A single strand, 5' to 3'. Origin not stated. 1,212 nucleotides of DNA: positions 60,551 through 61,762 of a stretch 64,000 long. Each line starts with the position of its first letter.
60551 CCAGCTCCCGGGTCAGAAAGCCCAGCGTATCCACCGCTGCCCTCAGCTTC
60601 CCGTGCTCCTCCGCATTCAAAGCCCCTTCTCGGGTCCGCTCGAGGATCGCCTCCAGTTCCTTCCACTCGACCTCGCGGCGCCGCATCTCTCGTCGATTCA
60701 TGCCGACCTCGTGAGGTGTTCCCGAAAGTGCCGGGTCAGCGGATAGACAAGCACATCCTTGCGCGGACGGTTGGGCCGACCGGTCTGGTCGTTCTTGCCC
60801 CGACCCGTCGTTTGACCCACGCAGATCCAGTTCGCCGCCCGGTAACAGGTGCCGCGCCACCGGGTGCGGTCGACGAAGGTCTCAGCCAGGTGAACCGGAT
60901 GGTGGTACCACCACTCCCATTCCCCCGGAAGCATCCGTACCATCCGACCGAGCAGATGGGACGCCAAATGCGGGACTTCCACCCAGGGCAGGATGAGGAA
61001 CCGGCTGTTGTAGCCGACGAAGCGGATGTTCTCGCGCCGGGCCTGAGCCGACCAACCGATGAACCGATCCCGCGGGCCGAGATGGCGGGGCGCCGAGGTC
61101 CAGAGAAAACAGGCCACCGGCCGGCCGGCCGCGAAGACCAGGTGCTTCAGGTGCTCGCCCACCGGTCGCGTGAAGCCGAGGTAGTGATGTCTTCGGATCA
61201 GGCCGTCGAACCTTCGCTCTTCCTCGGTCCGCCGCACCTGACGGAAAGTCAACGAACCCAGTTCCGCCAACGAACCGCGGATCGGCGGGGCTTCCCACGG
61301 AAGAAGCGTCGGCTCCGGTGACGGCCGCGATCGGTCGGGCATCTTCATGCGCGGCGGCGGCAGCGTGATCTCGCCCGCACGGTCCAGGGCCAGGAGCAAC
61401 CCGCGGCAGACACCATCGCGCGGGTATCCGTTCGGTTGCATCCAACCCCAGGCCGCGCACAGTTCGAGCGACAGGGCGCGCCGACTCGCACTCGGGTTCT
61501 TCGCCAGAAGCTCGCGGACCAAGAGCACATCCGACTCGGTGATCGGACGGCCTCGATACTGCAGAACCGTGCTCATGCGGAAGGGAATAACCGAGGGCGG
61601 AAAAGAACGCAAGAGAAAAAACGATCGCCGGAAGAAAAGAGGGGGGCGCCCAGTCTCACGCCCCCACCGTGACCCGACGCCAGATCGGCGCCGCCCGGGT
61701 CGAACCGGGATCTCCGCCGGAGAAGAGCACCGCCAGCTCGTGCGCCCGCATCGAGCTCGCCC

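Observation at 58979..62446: IS66-family element carrying a DUF4338-like passenger gene translationally coupled to tnpC, with tnpC frameshifted at an A-run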

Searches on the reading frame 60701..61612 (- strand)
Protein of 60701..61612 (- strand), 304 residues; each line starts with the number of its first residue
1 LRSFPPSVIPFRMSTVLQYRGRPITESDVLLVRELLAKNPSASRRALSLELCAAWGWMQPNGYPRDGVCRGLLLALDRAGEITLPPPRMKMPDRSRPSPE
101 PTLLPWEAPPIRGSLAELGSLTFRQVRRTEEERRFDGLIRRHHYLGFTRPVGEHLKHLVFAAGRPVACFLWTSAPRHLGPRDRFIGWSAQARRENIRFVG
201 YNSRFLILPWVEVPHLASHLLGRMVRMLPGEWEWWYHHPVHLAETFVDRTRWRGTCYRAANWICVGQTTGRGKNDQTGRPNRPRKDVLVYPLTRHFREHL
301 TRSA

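Call 5: search_protein_families(library=pfam, proteins=[window:60701-61612:-], max_evalue=0.01)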
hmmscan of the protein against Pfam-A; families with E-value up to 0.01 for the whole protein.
window:60701-61612:- (304 aa): 1 family
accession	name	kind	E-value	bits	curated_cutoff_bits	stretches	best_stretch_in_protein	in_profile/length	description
PF14236.12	DruA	-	8.6e-25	87.9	27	1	112-275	41-224/297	Druantia protein DruA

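Call 6: search_protein_families(library=ncbifam, proteins=[window:60701-61612:-], max_evalue=0.01)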
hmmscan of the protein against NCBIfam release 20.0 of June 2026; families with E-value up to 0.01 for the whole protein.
window:60701-61612:- (304 aa): 0 families

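Call 7: search_protein_families(library=padloc, proteins=[window:60701-61612:-], max_evalue=0.01)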
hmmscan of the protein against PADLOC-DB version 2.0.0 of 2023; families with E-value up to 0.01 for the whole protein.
window:60701-61612:- (304 aa): 0 families

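Call 9: find_homologous_proteins(query=window:60701-61612:-, max_evalue=0.001)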
Query window:60701-61612:- (304 aa): 7999 proteins with E <= 0.001 among 8000 candidates; the best 120 are listed.
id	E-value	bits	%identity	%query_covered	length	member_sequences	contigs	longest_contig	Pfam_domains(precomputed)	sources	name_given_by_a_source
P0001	8.1e-201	684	100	96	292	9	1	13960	PF14236.13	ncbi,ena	-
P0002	5.3e-160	550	82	96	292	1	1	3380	PF14236.13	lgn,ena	-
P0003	1.7e-155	535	80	96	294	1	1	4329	PF14236.13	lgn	-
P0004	2.4e-142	492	74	95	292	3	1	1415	PF14236.13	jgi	jgi:hypothetical protein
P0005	3.5e-142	491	73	95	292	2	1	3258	PF14236.13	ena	-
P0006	3.4e-141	488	74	96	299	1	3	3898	PF14236.13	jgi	jgi:hypothetical protein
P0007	1.7e-137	476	73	95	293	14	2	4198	PF14236.13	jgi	jgi:hypothetical protein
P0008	4.6e-136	471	73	96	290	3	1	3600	PF14236.13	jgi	jgi:hypothetical protein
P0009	1.1e-135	470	71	96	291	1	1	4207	PF14236.13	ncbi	-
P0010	3.0e-133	462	68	100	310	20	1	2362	PF14236.13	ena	-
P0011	9.4e-133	460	71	96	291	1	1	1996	PF14236.13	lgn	-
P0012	9.6e-133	460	69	95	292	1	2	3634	PF14236.13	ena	-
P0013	2.2e-132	459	69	99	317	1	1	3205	PF14236.13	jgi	jgi:hypothetical protein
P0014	7.6e-132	457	70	95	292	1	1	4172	PF14236.13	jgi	jgi:hypothetical protein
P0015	1.3e-131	457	69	96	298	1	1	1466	PF14236.13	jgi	-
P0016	1.8e-131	456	70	96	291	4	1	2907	PF14236.13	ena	-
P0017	2.7e-131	456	71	95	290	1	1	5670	PF14236.13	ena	-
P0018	3.9e-131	455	70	95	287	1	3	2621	PF14236.13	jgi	jgi:hypothetical protein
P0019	5.2e-131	455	70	95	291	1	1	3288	PF14236.13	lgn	-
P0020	7.8e-131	454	69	95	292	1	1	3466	PF14236.13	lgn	-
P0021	1.2e-130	453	70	96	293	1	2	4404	PF14236.13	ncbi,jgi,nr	ncbi:MAG: DUF4338 domain-containing protein [Deltaproteobacteria bacterium]|nr:DUF4338 domain-contai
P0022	1.4e-130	453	70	96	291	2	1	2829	PF14236.13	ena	-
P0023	4.2e-130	452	69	95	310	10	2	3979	PF14236.13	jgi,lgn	jgi:hypothetical protein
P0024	1.1e-129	450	70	95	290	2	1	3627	PF14236.13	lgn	-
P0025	1.3e-129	450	69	95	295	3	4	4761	PF14236.13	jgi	jgi:hypothetical protein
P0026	4.7e-129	448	69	95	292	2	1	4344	PF14236.13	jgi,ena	-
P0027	5.9e-129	448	70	95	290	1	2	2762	PF14236.13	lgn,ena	-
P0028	9.6e-129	447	68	95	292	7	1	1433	PF14236.13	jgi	jgi:hypothetical protein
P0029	1.0e-128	447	69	96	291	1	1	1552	PF14236.13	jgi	jgi:hypothetical protein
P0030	1.2e-128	447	69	95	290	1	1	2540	PF14236.13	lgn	-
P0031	1.7e-128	446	67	96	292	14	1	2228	PF14236.13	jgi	jgi:hypothetical protein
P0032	4.0e-128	445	67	95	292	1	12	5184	PF14236.13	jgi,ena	-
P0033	4.4e-128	445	68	95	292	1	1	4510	PF14236.13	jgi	jgi:hypothetical protein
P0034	4.4e-128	445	69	95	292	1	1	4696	PF14236.13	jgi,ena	-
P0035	6.1e-128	445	67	95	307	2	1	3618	PF14236.13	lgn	-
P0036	1.1e-127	444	68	95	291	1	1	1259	PF14236.13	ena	-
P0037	1.2e-127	444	67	96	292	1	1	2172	PF14236.13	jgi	jgi:hypothetical protein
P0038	1.7e-127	443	68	95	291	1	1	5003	PF14236.13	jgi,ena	-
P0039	2.5e-127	442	69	95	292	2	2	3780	PF14236.13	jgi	-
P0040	3.4e-127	442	68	95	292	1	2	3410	PF14236.13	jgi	jgi:hypothetical protein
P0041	3.4e-127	442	67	95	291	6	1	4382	PF14236.13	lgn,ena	-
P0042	4.1e-127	442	69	95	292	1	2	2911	PF14236.13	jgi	-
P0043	6.6e-127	441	67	96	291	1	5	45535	PF14236.13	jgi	jgi:hypothetical protein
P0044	1.0e-126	440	68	95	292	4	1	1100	PF14236.13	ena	-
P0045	1.1e-126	440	68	95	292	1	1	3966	PF14236.13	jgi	-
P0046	1.5e-126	440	67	96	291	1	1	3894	PF14236.13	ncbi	-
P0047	1.7e-126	440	68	96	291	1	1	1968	PF14236.13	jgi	jgi:hypothetical protein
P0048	2.0e-126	440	67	95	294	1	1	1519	PF14236.13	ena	-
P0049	3.3e-126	439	68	95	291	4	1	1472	PF14236.13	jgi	jgi:hypothetical protein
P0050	3.9e-126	439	69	93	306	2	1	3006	PF14236.13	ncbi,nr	ncbi:MAG: DUF4338 domain-containing protein, partial [Deltaproteobacteria bacterium]|nr:DUF4338 doma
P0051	3.9e-126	439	68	95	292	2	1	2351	PF14236.13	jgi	jgi:hypothetical protein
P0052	4.1e-126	439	68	95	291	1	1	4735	PF14236.13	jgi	-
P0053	4.1e-126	438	65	99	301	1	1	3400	PF14236.13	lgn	-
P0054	6.2e-126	438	65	95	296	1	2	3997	PF14236.13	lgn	-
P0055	6.8e-126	438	67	95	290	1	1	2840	PF14236.13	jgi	jgi:hypothetical protein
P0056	7.5e-126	438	66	96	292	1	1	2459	PF14236.13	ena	-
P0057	8.9e-126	437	66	96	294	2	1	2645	PF14236.13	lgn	-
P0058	8.9e-126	437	69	93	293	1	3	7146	PF14236.13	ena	-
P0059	1.1e-125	437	68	96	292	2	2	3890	PF14236.13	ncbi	-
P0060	1.2e-125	437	66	96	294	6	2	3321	PF14236.13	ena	-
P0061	1.6e-125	437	67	95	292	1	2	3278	PF14236.13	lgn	-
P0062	1.9e-125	436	67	95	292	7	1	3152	PF14236.13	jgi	jgi:hypothetical protein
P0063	2.2e-125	436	68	95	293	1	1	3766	PF14236.13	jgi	jgi:hypothetical protein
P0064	3.6e-125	435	66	96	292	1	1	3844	PF14236.13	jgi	jgi:hypothetical protein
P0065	4.2e-125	435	67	95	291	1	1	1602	PF14236.13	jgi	jgi:hypothetical protein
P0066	4.4e-125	435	67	95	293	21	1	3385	PF14236.13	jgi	jgi:hypothetical protein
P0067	4.7e-125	435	68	95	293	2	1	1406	PF14236.13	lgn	-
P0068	5.1e-125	435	66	95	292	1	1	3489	PF14236.13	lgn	-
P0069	5.6e-125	435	66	95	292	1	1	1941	PF14236.13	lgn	-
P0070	6.6e-125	435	69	95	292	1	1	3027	PF14236.13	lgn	-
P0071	6.7e-125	435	66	95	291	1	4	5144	PF14236.13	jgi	-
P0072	7.8e-125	434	67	95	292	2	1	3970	PF14236.13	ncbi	ncbi:MAG: DUF4338 domain-containing protein [bacterium]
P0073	8.2e-125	434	67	95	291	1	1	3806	PF14236.13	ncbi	-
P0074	8.3e-125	434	68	95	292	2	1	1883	PF14236.13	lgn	-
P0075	9.2e-125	434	66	96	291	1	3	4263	PF14236.13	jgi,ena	-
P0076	9.9e-125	434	67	95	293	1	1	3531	PF14236.13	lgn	-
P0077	1.1e-124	434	67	96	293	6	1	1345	PF14236.13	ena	-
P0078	1.2e-124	434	67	95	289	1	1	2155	PF14236.13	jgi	-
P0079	1.4e-124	433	67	95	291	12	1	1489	PF14236.13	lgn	-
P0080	1.6e-124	433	66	95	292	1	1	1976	PF14236.13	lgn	-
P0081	1.6e-124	433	65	98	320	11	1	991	PF14236.13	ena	-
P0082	1.9e-124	433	66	95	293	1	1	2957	PF14236.13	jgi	jgi:hypothetical protein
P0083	1.9e-124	433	67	96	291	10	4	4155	PF14236.13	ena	-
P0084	2.2e-124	433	66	96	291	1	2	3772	PF14236.13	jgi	-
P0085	2.2e-124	433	66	95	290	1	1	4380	PF14236.13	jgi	jgi:hypothetical protein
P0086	2.4e-124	433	65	96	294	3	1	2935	PF14236.13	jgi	jgi:hypothetical protein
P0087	3.4e-124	432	67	95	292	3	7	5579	PF14236.13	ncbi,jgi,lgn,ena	jgi:hypothetical protein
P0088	3.6e-124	432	65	96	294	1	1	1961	PF14236.13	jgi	jgi:hypothetical protein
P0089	4.0e-124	432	67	95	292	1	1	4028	PF14236.13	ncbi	-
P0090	4.0e-124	432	67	95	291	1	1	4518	PF14236.13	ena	-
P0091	4.6e-124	432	67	92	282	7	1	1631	PF14236.13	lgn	-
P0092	4.9e-124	432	66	96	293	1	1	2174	PF14236.13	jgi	-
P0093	5.0e-124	432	65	95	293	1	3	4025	PF14236.13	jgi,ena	jgi:hypothetical protein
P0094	5.2e-124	432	65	95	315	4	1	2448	PF14236.13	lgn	-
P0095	5.9e-124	431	66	95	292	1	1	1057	PF14236.13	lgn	-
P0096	7.8e-124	431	66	95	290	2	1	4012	PF14236.13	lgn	-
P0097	8.2e-124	431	67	95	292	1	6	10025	PF14236.13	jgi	jgi:hypothetical protein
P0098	1.0e-123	431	66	96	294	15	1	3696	PF14236.13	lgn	-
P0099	1.0e-123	431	66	95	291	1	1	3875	PF14236.13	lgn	-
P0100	1.1e-123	431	66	95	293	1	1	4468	PF14236.13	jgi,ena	-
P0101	1.1e-123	431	65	99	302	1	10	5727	PF14236.13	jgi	-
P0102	1.1e-123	431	63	96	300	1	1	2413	PF14236.13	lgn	-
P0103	1.1e-123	431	66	96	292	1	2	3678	PF14236.13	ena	-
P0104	1.1e-123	430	64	100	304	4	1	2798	PF14236.13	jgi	-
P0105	1.3e-123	430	67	95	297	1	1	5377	PF14236.13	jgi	jgi:hypothetical protein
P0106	1.6e-123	430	63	95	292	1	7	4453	PF14236.13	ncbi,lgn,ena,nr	ncbi:MAG: DUF4338 domain-containing protein [Anaerolineales bacterium]|nr:DUF4338 domain-containing 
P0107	1.9e-123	430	66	95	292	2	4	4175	PF14236.13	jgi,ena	-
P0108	2.2e-123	430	66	96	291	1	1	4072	PF14236.13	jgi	jgi:hypothetical protein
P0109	2.2e-123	430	67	95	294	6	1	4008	PF14236.13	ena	-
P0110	2.6e-123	429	66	95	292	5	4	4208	PF14236.13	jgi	-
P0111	2.7e-123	429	67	95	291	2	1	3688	PF14236.13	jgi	jgi:hypothetical protein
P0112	2.8e-123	429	66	95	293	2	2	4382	PF14236.13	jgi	jgi:hypothetical protein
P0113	2.8e-123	429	64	96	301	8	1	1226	PF14236.13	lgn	-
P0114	2.9e-123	429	67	95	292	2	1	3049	PF14236.13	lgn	-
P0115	3.0e-123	429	65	97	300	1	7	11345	PF14236.13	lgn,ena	-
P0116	3.1e-123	429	67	96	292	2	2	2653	PF14236.13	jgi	jgi:hypothetical protein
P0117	3.2e-123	429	68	96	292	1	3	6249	PF14236.13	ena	-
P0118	3.5e-123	429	66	95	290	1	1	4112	PF14236.13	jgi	jgi:hypothetical protein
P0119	3.5e-123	429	63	98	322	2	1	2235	PF14236.13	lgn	-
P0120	3.5e-123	429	67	96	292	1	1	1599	PF14236.13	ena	-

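Call 12: find_encoding_contigs(protein=P0043, flank=8000, max_places=5)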
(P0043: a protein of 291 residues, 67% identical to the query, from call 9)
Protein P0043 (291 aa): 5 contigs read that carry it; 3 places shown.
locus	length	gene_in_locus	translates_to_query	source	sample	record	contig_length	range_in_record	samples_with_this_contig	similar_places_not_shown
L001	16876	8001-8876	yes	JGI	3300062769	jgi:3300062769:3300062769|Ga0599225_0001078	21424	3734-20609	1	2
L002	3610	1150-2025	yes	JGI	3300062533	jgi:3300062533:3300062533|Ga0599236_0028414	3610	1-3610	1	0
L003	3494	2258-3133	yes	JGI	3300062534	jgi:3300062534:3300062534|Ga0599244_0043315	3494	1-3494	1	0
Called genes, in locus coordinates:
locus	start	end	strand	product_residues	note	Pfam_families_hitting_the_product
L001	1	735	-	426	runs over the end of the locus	PF05201:GlutR_N, PF01488:Shikimate_DH, PF00745:GlutR_dimer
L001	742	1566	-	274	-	PF01578:Cytochrom_C_asm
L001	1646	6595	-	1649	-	PF00069:Pkinase, PF07714:PK_Tyr_Ser-Thr, PF13191:AAA_16, PF01590:GAF, PF13185:GAF_2, PF13492:GAF_3, PF00158:Sigma54_activat, PF14532:Sigma54_activ_2, +12 more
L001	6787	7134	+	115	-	PF07719:TPR_2 (faint), PF13432:TPR_16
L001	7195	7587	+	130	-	-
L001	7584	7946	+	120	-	PF05717:TnpB_IS66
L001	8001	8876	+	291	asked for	PF14236:DruA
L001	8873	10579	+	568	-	PF03050:DDE_Tnp_IS66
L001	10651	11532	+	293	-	PF06685:DUF1186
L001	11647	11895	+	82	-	-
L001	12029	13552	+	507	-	PF00512:HisKA, PF02518:HATPase_c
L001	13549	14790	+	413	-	PF00512:HisKA, PF02518:HATPase_c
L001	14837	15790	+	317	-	PF00493:MCM (weak), PF20030:bpMoxR (faint), PF00004:AAA (weak), PF07726:AAA_3, PF07728:AAA_5, PF17863:AAA_lid_2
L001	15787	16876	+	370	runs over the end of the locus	PF01882:DUF58 (weak)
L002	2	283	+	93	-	?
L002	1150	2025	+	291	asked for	PF14236:DruA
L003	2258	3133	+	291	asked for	PF14236:DruA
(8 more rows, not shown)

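Call 14: find_encoding_contigs(protein=P0001, flank=10000, max_places=5)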
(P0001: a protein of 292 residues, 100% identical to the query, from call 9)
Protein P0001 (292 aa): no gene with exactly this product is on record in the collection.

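Call 24: find_related_loci(query=A2, collection=genome_contigs, flank=6000)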
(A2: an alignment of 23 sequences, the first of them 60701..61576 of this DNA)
Query A2 (292 aa) in genome_contigs; peptide patterns used: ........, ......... (x = any residue, [..] = any of these).
598 stretches matched a pattern (row limit reached: there are more); 583 encode a relative of the query (tblastn E <= 1e-3); the best 80 are kept; 80 distinct loci.
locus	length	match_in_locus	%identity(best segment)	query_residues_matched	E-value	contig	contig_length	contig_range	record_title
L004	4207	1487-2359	71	1-292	2e-136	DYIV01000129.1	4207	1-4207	MAG TPA_asm: Slackia heliotrinireducens isolate FI88_64_8 Afr_mines_FI88_5501_length_4207_cov_2_770231, whole genome sho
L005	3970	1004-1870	67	1-289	2e-128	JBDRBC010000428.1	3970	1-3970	MAG: bacterium isolate MEGAHIT-group-1.1038 k141_2283936, whole genome shotgun sequence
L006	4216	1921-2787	66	1-289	2e-125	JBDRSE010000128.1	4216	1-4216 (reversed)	MAG: bacterium isolate MEGAHIT-group-3.13 k141_710815, whole genome shotgun sequence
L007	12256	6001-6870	64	1-290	1e-120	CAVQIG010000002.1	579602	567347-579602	MAG: uncultured delta proteobacterium isolate MFD10007.bin.2.30 genome assembly, contig: contig_16950, whole genome shot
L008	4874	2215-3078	65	1-288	5e-121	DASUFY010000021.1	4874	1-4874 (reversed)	MAG TPA_asm: Planctomycetota bacterium isolate SMAG_U1391 k141_1395080, whole genome shotgun sequence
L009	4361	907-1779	65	1-290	5e-119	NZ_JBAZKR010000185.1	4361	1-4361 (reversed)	MAG: Zavarzinia sp. isolate SO_2017_LW4_149 scaffold_40312_c1_LW137-91_2017, whole genome shotgun sequence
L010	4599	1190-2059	60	1-290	1e-117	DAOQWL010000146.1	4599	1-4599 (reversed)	MAG TPA_asm: Sedimentisphaerales bacterium isolate AMR_MDS_1063 NODE_19084_length_4599_cov_10.659551, whole genome shotg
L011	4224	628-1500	63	1-291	4e-117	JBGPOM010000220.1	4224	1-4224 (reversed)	MAG: Gemmatimonadota bacterium isolate OBJ_0618_7090110_191 k141_10535243_length_4224_cov_12.9464, whole genome shotgun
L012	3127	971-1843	63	1-291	3e-119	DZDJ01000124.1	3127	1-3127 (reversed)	MAG TPA_asm: Edaphobacter aggregans isolate SulCav_PC08_64_59_48 SulCav_PC08-64_29686_length_3127_cov_26.081380, whole g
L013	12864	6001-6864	61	4-292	1e-115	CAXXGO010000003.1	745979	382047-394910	MAG: Phycisphaerae bacterium isolate c853687f-fc16-43d1-893a-c6280bf959b9 genome assembly, contig: contig_3, whole genom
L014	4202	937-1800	62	4-292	1e-114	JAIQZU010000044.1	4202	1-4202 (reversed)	MAG: Candidatus Scalindua sp. isolate OFTM1 OFTM1_43, whole genome shotgun sequence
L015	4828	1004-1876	59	1-291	7e-114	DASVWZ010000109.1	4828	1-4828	MAG TPA_asm: Terriglobales bacterium isolate SMAG_U2562 k141_123040, whole genome shotgun sequence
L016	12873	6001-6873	59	1-291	1e-112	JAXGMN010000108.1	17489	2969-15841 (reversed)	MAG: Thermoguttaceae bacterium isolate AnMBR.bin233 bin233_108, whole genome shotgun sequence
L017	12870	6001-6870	60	1-290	1e-112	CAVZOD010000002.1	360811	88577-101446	MAG: Bryobacterales bacterium isolate MFD05512.bin.2.139 genome assembly, contig: contig_11279, whole genome shotgun seq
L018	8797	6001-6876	61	1-292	1e-112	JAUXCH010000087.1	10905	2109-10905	MAG: Planctomycetia bacterium isolate CSMAG_2820 CSMAG_2820_k117_1379544_length_10905_cov_158.0000, whole genome shotgun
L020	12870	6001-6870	60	1-290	1e-112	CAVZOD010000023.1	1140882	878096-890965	MAG: Bryobacterales bacterium isolate MFD05512.bin.2.139 genome assembly, contig: contig_4409, whole genome shotgun sequ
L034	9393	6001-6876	60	1-292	5e-110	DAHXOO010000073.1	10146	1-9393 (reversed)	MAG TPA_asm: Proteobacteria bacterium isolate clean1811 NODE_73_length_10146_cov_4.330718, whole genome shotgun sequence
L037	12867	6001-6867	61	1-289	1e-109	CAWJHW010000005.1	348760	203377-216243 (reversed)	MAG: uncultured candidate division NC10 bacterium isolate MFD03726.bin.1.177 genome assembly, contig: contig_18820, whol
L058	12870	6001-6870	56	1-290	9e-107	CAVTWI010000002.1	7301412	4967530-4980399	MAG: Bryobacterales bacterium isolate MFD09671.bin.2.104 genome assembly, contig: contig_3048, whole genome shotgun sequ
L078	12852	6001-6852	57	5-288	2e-104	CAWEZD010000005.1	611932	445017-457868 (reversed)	MAG: Bryobacterales bacterium isolate MFD09222.bin.1.124 genome assembly, contig: contig_49471, whole genome shotgun seq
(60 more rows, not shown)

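Call 29: search_dna_similar(query=window:60701-61576:-, collection=plasmids, mode=protein, max_rows=25)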
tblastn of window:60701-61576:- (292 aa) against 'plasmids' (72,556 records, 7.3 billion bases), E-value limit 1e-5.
Records with a match: 2; places in all: 3; records where one place covers at least 80% of the query: 1.
Best place of each record, by identity: <60% 2.
By first word of the organism name: Candidatus 2.
By predicted mobility (MOB-suite, as given by PLSDB): non-mobilizable 2.
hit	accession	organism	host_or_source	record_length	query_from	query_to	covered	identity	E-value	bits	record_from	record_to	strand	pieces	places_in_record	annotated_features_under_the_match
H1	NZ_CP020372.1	Candidatus Thiodictyon syntrophicum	meromictic lake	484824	9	288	96%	37.9%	6e-44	166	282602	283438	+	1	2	DUF4338 domain-containing protein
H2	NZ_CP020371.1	Candidatus Thiodictyon syntrophicum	meromictic lake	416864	119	280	55%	39.3%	2e-24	109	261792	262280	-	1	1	ISAs1 family transposase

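Call 30: predict_structure(alignment_id=A2)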
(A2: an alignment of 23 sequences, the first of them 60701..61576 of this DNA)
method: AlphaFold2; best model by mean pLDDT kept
length: 292 residues; sequences in the alignment: 23
mean_pLDDT: 66.4   pTM: 0.47
mean pLDDT of the five models: 66.4, 59.5, 57.4, 56.8, 54.6
residues with pLDDT >= 90: 25; 70-90: 106; 50-70: 98; < 50: 63
segments of 3 or more residues with pLDDT < 50: 78-93, 131-139, 162-191, 241-244
pLDDT, mean of each block of 10 residues (from residue 1): 80 92 90 88 72 80 90 66 41 55 82 77 65 45 75 71 40 40 42 56 70 66 58 64 55 73 64 73 62 43
secondary structure, 60 per line:
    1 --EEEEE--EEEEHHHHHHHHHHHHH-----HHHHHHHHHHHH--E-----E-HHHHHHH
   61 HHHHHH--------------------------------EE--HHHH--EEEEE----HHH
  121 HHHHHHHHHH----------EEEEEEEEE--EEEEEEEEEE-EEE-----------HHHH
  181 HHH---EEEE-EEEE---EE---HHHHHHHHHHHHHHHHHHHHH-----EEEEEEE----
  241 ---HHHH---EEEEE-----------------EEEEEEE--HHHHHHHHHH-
elements in order: E3-7 E10-13 H14-26 H32-43 H54-66 H103-106 E109-113 H118-130 E141-149 E152-161 E163-165 H177-183 E187-190 E192-195 H204-224 E230-236 H244-247 E251-255 E273-279 H282-291

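Call 31: get_annotated_region(hit=H1, flank=5000)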
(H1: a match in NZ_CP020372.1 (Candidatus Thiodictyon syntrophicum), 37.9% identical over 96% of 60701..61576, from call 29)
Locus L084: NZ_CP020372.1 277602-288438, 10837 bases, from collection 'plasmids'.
description: Candidatus Thiodictyon syntrophicum strain Cad16T plasmid pTs485, complete sequence
organism: Candidatus Thiodictyon syntrophicum (NCBI taxid 1166950)
taxonomy: Bacteria; Pseudomonadota; Gammaproteobacteria; Chromatiales; Chromatiaceae; Thiodictyon; Candidatus Thiodictyon syntrophicum
host: -; source: meromictic lake; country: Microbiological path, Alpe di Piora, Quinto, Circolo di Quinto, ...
typing (MOB-suite, as given by PLSDB): non-mobilizable
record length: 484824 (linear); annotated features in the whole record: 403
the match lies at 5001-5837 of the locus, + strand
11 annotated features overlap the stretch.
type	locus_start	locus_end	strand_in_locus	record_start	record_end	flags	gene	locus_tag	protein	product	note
CDS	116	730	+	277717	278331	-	-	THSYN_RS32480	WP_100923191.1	SDR family oxidoreductase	-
CDS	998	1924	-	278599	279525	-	-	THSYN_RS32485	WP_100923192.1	alpha/beta fold hydrolase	-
CDS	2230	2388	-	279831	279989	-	-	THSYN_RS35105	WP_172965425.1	hypothetical protein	-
CDS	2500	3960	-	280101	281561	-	-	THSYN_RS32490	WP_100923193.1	FAD-dependent oxidoreductase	-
CDS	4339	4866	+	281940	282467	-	-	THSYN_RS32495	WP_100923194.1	DUF2235 domain-containing protein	-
CDS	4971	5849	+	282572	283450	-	-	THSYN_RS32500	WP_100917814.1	DUF4338 domain-containing protein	-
CDS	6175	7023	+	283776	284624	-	-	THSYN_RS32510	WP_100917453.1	site-specific integrase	-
CDS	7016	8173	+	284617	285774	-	-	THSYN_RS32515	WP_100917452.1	IS91 family transposase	-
CDS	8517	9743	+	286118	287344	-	-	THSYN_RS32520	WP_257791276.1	IS4 family transposase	-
CDS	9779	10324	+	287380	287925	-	-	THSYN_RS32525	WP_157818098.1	DUF2235 domain-containing protein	-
CDS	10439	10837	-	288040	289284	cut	-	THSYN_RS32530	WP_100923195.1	Coenzyme F420 hydrogenase/dehydrogenase, beta subunit C-terminal domain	-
